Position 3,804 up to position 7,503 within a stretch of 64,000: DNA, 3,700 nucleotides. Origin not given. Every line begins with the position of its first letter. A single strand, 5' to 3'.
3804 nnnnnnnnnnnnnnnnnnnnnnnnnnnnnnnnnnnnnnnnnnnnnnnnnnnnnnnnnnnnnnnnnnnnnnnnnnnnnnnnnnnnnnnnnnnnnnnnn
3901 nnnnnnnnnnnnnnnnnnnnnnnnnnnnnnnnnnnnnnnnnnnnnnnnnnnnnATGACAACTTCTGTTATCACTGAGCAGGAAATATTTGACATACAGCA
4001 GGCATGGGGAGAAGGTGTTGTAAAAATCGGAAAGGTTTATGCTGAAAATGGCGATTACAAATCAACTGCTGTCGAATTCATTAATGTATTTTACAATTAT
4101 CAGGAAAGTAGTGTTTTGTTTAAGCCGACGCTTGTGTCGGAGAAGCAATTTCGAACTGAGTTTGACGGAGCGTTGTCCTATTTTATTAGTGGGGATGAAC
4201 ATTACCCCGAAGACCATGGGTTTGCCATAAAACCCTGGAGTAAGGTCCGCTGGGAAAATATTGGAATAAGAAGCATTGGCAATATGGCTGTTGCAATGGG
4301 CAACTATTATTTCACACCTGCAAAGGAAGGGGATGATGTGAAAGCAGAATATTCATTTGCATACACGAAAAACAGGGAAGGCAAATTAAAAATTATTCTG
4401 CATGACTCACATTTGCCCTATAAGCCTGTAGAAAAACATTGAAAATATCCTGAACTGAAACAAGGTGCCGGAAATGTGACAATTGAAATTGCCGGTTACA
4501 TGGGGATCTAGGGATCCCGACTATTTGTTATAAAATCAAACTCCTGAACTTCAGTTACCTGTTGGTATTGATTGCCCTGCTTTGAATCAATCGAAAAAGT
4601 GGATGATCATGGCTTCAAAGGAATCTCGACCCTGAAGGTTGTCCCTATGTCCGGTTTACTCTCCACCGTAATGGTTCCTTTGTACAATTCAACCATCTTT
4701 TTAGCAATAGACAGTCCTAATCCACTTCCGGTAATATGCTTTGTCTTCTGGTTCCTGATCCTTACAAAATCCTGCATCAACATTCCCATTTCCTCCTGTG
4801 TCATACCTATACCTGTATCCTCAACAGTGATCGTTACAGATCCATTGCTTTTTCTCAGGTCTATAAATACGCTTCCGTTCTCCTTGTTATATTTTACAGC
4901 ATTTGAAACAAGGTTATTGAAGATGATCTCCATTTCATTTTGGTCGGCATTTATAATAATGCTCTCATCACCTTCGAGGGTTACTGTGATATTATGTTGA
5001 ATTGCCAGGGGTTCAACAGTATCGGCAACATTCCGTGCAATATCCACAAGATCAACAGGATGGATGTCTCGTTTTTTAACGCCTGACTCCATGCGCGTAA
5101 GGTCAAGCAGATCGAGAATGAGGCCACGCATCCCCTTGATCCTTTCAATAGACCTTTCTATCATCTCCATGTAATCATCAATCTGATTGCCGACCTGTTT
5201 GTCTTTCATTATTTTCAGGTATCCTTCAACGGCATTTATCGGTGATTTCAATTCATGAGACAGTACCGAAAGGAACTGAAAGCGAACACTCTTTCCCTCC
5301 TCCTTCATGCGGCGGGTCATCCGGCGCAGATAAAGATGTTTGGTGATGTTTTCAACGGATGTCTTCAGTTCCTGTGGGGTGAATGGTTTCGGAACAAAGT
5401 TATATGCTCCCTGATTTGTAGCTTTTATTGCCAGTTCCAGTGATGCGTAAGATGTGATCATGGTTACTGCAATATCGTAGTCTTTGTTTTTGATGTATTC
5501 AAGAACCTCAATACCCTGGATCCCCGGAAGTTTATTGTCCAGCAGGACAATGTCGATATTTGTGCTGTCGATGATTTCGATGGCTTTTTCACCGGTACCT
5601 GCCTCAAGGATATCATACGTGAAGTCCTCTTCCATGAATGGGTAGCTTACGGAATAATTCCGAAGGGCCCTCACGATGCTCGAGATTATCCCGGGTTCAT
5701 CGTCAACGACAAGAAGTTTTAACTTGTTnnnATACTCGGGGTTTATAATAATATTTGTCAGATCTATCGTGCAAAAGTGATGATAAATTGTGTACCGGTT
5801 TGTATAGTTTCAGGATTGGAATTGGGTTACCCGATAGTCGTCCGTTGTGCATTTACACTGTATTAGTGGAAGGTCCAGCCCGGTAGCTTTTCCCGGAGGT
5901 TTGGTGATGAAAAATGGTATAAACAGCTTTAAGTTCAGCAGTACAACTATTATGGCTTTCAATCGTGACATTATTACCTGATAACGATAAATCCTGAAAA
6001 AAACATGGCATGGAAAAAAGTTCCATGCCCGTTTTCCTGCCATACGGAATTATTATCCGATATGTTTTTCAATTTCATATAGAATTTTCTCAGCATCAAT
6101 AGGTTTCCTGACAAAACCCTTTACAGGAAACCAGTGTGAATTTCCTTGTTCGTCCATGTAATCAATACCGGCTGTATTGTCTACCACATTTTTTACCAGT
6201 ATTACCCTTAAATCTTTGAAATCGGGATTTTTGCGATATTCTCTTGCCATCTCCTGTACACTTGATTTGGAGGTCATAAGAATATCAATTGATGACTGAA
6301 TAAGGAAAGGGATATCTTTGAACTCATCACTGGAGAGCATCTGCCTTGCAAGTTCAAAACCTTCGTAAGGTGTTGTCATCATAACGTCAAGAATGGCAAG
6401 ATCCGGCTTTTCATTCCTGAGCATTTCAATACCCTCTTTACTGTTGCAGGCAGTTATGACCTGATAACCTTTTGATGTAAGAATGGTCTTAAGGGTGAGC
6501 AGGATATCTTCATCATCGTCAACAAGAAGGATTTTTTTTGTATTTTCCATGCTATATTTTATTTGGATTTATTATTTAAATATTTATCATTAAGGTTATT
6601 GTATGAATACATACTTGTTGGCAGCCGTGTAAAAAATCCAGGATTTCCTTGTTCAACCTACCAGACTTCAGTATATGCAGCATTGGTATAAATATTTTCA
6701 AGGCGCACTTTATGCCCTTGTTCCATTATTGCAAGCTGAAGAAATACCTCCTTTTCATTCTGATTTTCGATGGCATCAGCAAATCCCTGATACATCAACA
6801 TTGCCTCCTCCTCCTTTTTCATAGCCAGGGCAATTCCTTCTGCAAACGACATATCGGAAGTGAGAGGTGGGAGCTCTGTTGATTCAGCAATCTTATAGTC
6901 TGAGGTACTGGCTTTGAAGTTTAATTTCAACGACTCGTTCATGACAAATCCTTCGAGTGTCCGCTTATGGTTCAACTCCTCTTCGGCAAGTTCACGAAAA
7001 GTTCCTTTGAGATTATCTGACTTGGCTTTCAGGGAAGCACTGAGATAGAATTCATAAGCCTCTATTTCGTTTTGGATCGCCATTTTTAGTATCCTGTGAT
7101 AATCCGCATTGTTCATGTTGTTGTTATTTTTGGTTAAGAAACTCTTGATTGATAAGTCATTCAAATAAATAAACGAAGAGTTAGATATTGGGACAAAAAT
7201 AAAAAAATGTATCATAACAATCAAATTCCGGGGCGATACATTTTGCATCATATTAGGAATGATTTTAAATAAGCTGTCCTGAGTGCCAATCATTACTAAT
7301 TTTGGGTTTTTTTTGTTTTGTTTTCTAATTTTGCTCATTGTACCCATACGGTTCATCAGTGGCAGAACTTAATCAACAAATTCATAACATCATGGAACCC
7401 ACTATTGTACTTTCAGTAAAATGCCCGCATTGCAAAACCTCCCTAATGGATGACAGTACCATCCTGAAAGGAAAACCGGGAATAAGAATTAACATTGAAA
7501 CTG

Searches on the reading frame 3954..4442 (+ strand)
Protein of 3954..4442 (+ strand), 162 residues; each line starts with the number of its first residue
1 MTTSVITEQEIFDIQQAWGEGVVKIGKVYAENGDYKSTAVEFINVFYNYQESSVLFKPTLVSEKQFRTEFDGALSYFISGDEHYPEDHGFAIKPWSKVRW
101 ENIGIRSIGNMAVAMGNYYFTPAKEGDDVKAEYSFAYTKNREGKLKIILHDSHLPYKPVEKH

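Call 17: search_protein_families(library=ncbifam, proteins=[window:3954-4442:+], max_evalue=0.01)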
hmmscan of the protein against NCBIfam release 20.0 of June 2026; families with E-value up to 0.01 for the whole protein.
window:3954-4442:+ (162 aa): 1 family
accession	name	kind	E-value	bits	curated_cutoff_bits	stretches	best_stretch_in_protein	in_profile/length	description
NF047901.1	MetIndCarbAnhdr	equivalog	4.9e-38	130.6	350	1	4-157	49-204/205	metal-independent carbonic anhydrase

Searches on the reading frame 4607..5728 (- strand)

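Call 16: search_protein_families(library=pfam, proteins=[window:4607-5728:-], max_evalue=1)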
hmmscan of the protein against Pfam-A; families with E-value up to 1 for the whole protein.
window:4607-5728:- (373 aa): 8 families
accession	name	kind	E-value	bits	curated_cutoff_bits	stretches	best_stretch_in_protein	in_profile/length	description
PF02518.31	HATPase_c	-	3.4e-28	98.7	26.4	1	262-372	2-110/111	Histidine kinase-, DNA gyrase B-, and HSP90-like ATPase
PF00072.30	Response_reg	-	8.6e-23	81.1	30.2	1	6-125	2-110/111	Response regulator receiver domain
PF00512.31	HisKA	-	6.8e-13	48.9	26.9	1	151-216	4-66/66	His Kinase A (phospho-acceptor) domain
PF13581.12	HATPase_c_2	-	4.5e-05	23.9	27.4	1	262-349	28-112/127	Histidine kinase-like ATPase domain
PF08948.16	PRD1_P5_spike_N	-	9.6e-05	22.8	25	1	286-309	57-80/126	Bacteriophage PRD1, P5, spike N-terminal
PF14501.12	HATPase_c_5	-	0.00011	22.4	22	1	265-359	5-92/102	GHKL domain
PF13589.12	HATPase_c_3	-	0.00015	22.3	25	1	268-345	5-83/137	Histidine kinase-, DNA gyrase B-, and HSP90-like ATPase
PF20274.4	cREC_REC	-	0.033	15.3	27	1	42-85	17-63/88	Cyclic-phosphate processing Receiver domain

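Call 17: search_protein_families(library=ncbifam, proteins=[window:4607-5728:-], max_evalue=0.01)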
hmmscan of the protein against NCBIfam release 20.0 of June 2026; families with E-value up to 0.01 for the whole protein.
window:4607-5728:- (373 aa): 171 families (the best 25 are shown)
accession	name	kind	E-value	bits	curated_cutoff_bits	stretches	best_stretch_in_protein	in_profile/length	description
TIGR02966.1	phoR_proteo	equivalog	1.4e-52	178.8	334.2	1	144-368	109-332/333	phosphate regulon sensor histidine kinase PhoR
NF046044.1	PnpS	equivalog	5.9e-52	177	400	1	146-370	167-390/390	two-component system histidine kinase PnpS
NF041947.1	LuxQ_Vibrio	equivalog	1.5e-50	172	1200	2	137-372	460-697/843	quorum-sensing autoinducer 2 sensor kinase/phosphatase LuxQ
NF047874.1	MASE3_PAS_HK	subfamily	1.4e-49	169.5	560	1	126-371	373-625/655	MASE3 domain-containing sensor histidine kinase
NF041832.1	near_NosP_CTERM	subfamily_domain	6.6e-48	163.6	400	2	149-372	7-226/370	NahK/ErcS family hybrid sensor histidine kinase/response regulator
TIGR02956.1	TMAO_torS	equivalog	2.8e-47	161.4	676.5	2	119-372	434-683/967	TMAO reductase system sensor histidine kinase/response regulator TorS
NF033092.0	HK_WalK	equivalog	2.2e-42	145.4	725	1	146-370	369-593/594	cell wall metabolism sensor histidine kinase WalK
NF041880.1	EPS_EpsF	equivalog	2.4e-42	145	900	2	151-370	276-492/492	response regulator EpsF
NF041735.1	hist_kin_RppB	equivalog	2.7e-42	145.1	400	1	151-370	218-438/438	two-component system sensor histidine kinase RppB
NF008099.0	PRK10841.1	equivalog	7.8e-40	136.4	920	2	145-371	466-690/949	two-component system sensor histidine kinase RcsC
NF008318.0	PRK11107.1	equivalog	1.2e-39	136.1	890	2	138-372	282-519/920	two-component sensor histidine kinase BarA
NF011874.0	PRK15347.1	equivalog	7.8e-39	133.4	852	2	138-372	387-615/921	two component system sensor kinase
NF008302.0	PRK11091.1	equivalog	1.5e-38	132.6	838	2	149-371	283-505/779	aerobic respiration two-component sensor histidine kinase ArcB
NF040691.1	MtrAB_MtrB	equivalog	2e-38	132.7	450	1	123-372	248-493/507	MtrAB system histidine kinase MtrB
NF047465.1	hybrid_HK_LvrA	exception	2.1e-37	128.6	1200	2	139-372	193-423/819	hybrid histidine kinase/response regulator LvrA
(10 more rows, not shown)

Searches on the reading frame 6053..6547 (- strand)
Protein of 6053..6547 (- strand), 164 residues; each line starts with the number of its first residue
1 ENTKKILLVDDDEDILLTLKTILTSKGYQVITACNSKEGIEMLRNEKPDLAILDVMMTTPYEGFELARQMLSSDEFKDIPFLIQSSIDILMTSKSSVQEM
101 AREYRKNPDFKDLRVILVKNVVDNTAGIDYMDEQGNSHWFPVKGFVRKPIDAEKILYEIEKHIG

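Call 16: search_protein_families(library=pfam, proteins=[window:6053-6547:-], max_evalue=1)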
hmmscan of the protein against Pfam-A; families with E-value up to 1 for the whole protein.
window:6053-6547:- (164 aa): 3 families
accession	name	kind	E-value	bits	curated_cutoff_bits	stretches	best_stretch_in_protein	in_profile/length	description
PF00072.30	Response_reg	-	2e-15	57.4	30.2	1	6-87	1-79/111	Response regulator receiver domain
PF20274.4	cREC_REC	-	0.0014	19.7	27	1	7-85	3-73/88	Cyclic-phosphate processing Receiver domain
PF03625.19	DUF302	-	0.19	12.1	23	1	20-52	10-41/63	Domain of unknown function DUF302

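Call 17: search_protein_families(library=ncbifam, proteins=[window:6053-6547:-], max_evalue=0.01)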
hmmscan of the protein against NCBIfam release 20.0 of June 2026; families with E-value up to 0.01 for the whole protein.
window:6053-6547:- (164 aa): 87 families (the best 25 are shown)
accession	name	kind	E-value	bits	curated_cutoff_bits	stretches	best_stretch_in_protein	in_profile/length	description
NF045717.1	DVU0259_DivK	exception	8.1e-20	71.1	160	1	3-113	2-108/117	DVU0259 family response regulator domain-containing protein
TIGR02154.1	PhoB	equivalog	2.1e-14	53.4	296.2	1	3-83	2-81/226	phosphate regulon transcriptional regulator PhoB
NF007135.0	PRK09581.1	equivalog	1.5e-13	50.4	474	1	3-88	2-86/457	PleD family two-component system response regulator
NF053854.1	RespRegPhoBBctds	equivalog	2.8e-13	49.7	270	1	6-82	1-75/225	two-component system response regulator PhoB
NF051870.1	NAssimRespRegNtrX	equivalog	2.9e-13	49.5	600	1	4-121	2-118/452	nitrogen assimilation response regulator NtrX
NF045944.1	ResRegRpaBCyano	equivalog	4.4e-13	49.1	330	1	7-88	1-78/229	response regulator transcription factor RpaB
NF047793.1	ResRegPgtA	equivalog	2e-12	46.7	650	1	2-105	4-104/414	two-component system response regulator PgtA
NF041733.1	resp_reg_CseB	equivalog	3.7e-12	46.1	350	1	5-85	2-78/228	two-component system response regulator CseB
NF045505.1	RR_RssB_Pseudo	equivalog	1.5e-11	44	700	1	4-115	6-113/394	two-component system response regulator RssB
NF040534.1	resp_reg_YycF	equivalog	1.8e-11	43.8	340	1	4-72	1-68/231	response regulator YycF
NF051850.1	RespRegRprY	equivalog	6.2e-11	42.1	370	1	2-83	3-83/234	response regulator transcription factor RprY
NF033117.2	vanR_ACDEGLN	exception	1.3e-10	41.2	350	1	6-76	1-70/226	VanR-ABDEGLN family response regulator transcription factor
NF008469.0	PRK11361.1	equivalog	2.5e-10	39.7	714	1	3-118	4-117/461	acetoacetate metabolism transcriptional regulator AtoC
NF011695.0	PRK15115.1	equivalog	3.3e-10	39.3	763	1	3-68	6-70/445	two-component system response regulator GlrR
TIGR01818.1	ntrC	equivalog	6.8e-10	38.3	558.6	1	6-125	1-117/463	nitrogen regulation protein NR(I)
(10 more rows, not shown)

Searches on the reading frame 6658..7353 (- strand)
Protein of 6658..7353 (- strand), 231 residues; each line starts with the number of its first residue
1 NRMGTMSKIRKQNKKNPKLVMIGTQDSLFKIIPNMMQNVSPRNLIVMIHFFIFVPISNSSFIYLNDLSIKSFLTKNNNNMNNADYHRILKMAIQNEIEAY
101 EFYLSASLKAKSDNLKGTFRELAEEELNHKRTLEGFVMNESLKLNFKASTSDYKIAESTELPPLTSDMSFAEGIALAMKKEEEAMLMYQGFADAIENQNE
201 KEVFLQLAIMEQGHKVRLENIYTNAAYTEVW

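Call 16: search_protein_families(library=pfam, proteins=[window:6658-7353:-], max_evalue=1)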
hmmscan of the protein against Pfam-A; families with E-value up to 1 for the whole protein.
window:6658-7353:- (231 aa): 5 families
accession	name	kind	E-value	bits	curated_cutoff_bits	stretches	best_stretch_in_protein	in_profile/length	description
PF02915.23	Rubrerythrin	-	4.1e-14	53.6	22.8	1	88-221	2-136/137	Rubrerythrin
PF13668.12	Ferritin_2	-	1.4e-05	25.7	24.7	1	87-220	4-134/138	Ferritin-like domain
PF09537.16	DUF2383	-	0.0079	16.8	30.8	1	88-139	5-56/111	Domain of unknown function (DUF2383)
PF22277.2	EncFtn-like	-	0.014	15.6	27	1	80-130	11-60/85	EncFtn-like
PF15425.12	DUF4627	-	0.045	13.9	24.9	1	77-204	61-188/211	Domain of unknown function (DUF4627)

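Call 17: search_protein_families(library=ncbifam, proteins=[window:6658-7353:-], max_evalue=0.01)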
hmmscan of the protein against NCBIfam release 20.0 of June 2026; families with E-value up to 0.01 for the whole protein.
window:6658-7353:- (231 aa): 4 families
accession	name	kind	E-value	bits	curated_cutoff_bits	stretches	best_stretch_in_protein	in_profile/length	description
NF045676.1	FeExpMbfA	equivalog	5.5e-10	39.2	450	2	166-224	5-65/318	iron exporter MbfA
NF058679.1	EncB_fam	subfamily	1.8e-05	24.7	90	0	171-214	22-65/117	encapsulin nanocompartment ferritin-likeEncB family encapsulin nanocompartment ferritin-like cargo protein cargo protein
TIGR04535.1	ferrit_encaps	subfamily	2.9e-05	24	125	1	77-130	7-59/114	encapsulin-associated ferritin-like protein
NF045767.1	RuberyRbr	equivalog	0.0015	18.6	200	1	99-230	26-150/194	rubrerythrin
